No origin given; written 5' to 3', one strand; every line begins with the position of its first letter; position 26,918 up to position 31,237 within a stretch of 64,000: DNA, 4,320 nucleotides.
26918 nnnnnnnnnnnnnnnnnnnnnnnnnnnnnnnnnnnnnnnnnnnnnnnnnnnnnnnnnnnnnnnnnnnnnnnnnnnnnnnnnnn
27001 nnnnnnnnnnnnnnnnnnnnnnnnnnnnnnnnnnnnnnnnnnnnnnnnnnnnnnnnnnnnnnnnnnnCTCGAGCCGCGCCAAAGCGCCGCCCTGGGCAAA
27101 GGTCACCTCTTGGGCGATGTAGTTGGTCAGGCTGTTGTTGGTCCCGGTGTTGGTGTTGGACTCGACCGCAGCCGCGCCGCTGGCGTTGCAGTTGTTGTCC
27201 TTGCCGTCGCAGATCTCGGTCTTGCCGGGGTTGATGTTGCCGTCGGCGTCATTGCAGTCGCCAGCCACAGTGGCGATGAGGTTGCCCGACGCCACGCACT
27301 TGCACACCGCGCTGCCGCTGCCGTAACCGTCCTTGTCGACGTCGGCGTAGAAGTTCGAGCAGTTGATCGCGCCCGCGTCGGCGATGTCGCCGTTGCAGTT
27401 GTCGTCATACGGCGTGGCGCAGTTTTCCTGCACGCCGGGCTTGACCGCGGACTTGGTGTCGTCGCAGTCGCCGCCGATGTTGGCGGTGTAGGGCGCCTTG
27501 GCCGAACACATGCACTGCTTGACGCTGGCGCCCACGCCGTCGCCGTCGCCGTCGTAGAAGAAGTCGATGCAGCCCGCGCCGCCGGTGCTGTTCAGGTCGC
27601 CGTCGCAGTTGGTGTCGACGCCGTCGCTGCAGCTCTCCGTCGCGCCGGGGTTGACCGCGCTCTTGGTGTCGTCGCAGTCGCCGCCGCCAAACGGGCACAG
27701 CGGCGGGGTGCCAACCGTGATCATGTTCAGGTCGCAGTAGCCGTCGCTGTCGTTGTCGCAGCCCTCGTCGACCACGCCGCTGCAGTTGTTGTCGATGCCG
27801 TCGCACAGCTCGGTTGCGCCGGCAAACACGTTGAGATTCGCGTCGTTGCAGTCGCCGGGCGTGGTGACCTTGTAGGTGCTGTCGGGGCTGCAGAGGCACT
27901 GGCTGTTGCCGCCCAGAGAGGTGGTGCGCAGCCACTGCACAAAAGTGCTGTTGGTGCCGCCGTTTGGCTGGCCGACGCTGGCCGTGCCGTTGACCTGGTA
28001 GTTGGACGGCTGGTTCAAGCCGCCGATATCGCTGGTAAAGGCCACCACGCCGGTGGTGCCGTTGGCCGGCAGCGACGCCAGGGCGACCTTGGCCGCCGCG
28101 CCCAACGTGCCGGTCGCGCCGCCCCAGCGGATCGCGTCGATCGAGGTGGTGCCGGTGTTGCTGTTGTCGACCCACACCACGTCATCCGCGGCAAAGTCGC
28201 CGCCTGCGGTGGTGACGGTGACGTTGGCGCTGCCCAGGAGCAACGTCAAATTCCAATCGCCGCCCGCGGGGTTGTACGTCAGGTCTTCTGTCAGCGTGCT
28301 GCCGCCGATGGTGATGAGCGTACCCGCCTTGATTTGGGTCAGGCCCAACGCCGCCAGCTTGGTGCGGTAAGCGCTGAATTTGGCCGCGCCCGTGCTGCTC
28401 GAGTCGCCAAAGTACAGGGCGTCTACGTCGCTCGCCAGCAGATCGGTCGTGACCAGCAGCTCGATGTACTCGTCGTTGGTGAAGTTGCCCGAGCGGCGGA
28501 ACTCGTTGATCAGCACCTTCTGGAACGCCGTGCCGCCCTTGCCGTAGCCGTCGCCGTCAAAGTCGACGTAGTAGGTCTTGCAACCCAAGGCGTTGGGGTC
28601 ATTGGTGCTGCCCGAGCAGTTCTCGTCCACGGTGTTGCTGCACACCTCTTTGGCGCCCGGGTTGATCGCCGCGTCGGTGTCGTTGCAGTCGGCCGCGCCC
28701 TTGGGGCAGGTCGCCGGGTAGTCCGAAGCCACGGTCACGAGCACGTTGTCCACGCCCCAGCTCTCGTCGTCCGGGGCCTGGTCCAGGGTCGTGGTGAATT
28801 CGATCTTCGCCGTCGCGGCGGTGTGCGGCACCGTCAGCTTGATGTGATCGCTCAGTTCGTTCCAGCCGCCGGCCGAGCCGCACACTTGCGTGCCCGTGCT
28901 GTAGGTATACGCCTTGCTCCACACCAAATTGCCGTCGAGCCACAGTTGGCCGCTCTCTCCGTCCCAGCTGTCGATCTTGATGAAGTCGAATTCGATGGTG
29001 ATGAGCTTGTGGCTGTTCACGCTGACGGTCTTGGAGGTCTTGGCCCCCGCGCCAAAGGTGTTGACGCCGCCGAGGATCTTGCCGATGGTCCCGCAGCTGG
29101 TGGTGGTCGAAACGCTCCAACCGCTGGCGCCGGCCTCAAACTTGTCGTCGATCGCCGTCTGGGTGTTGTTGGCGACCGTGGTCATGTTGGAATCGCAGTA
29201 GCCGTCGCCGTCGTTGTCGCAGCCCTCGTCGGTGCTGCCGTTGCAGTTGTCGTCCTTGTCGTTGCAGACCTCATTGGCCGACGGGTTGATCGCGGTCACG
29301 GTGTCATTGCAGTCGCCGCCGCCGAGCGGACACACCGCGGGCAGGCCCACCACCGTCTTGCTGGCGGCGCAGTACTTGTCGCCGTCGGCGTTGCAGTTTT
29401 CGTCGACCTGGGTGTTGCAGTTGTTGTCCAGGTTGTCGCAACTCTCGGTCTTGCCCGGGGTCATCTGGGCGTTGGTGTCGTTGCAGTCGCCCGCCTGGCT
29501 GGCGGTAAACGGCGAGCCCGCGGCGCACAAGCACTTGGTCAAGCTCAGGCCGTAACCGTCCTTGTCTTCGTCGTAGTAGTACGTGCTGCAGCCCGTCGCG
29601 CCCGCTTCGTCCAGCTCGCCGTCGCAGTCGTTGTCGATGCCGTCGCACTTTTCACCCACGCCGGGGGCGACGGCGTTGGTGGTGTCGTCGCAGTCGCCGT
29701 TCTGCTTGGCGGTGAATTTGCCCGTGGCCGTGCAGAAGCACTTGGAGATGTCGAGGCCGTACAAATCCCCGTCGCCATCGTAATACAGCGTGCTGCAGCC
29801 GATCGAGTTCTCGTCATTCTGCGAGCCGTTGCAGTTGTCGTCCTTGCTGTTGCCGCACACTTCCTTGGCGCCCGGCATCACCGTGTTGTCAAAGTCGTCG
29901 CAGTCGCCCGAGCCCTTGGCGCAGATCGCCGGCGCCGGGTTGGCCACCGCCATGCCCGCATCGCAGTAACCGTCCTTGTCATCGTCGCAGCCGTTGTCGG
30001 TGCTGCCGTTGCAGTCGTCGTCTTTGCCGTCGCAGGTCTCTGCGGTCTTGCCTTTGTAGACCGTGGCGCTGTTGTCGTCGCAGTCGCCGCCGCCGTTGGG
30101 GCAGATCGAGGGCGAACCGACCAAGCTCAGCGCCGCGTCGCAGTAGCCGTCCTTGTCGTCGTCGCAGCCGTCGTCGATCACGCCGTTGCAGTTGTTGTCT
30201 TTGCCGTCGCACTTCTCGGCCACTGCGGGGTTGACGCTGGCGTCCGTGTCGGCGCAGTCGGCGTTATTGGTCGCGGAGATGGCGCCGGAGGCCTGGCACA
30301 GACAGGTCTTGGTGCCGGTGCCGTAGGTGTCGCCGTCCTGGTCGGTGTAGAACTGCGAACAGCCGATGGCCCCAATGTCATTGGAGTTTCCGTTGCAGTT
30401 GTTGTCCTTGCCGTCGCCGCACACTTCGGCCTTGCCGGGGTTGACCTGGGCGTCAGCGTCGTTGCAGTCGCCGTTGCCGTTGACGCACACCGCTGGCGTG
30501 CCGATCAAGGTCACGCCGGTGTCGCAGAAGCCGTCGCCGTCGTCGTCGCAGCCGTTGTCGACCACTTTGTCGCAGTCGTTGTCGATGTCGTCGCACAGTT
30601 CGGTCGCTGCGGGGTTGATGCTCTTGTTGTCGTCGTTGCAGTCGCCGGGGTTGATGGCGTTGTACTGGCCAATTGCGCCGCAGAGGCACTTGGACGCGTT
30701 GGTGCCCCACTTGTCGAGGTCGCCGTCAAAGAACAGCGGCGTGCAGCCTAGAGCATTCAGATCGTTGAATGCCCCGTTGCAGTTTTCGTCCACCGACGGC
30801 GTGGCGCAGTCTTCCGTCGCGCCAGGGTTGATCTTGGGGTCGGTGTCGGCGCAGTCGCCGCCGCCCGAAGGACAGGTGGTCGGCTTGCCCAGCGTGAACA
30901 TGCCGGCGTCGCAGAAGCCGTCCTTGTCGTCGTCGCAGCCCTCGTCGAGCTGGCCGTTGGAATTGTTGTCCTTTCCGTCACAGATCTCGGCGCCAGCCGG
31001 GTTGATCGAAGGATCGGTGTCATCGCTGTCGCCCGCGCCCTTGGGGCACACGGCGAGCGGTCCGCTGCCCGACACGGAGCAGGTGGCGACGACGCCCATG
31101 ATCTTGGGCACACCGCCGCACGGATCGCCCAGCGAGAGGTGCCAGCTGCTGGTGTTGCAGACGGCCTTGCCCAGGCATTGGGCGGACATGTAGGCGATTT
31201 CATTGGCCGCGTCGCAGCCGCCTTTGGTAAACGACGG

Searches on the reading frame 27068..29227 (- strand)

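Call 52: search_protein_families(library=pfam, proteins=[window:27068-29227:-], max_evalue=0.001)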
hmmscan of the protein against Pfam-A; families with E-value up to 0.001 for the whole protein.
window:27068-29227:- (720 aa): 1 family
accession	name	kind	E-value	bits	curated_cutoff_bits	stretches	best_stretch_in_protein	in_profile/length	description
PF11617.13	Cu-binding_MopE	-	6e-39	132.4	27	5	459-488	1-30/30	Putative metal-binding motif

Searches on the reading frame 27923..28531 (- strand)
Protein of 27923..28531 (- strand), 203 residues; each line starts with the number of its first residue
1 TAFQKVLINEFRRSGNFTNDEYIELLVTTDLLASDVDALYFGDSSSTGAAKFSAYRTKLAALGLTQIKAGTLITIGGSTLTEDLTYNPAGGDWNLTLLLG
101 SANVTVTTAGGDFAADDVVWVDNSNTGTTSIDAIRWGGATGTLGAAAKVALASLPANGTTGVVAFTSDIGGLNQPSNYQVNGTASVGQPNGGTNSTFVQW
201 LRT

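Call 72: search_protein_families(library=pfam, proteins=[window:27923-28531:-], max_evalue=1)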
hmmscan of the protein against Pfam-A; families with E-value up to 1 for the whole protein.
seq(203 aa): 1 family
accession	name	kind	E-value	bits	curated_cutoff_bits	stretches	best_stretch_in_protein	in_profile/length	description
PF01833.30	TIG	-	0.18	12.3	20.9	1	67-108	13-46/84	IPT/TIG domain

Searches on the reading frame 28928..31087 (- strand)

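Call 52: search_protein_families(library=pfam, proteins=[window:28928-31087:-], max_evalue=0.001)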
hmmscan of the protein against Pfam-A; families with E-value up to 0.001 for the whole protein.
window:28928-31087:- (720 aa): 1 family
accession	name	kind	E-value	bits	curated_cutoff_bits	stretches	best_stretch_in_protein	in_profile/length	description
PF11617.13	Cu-binding_MopE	-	1.3e-66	220.8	27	10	534-563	1-30/30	Putative metal-binding motif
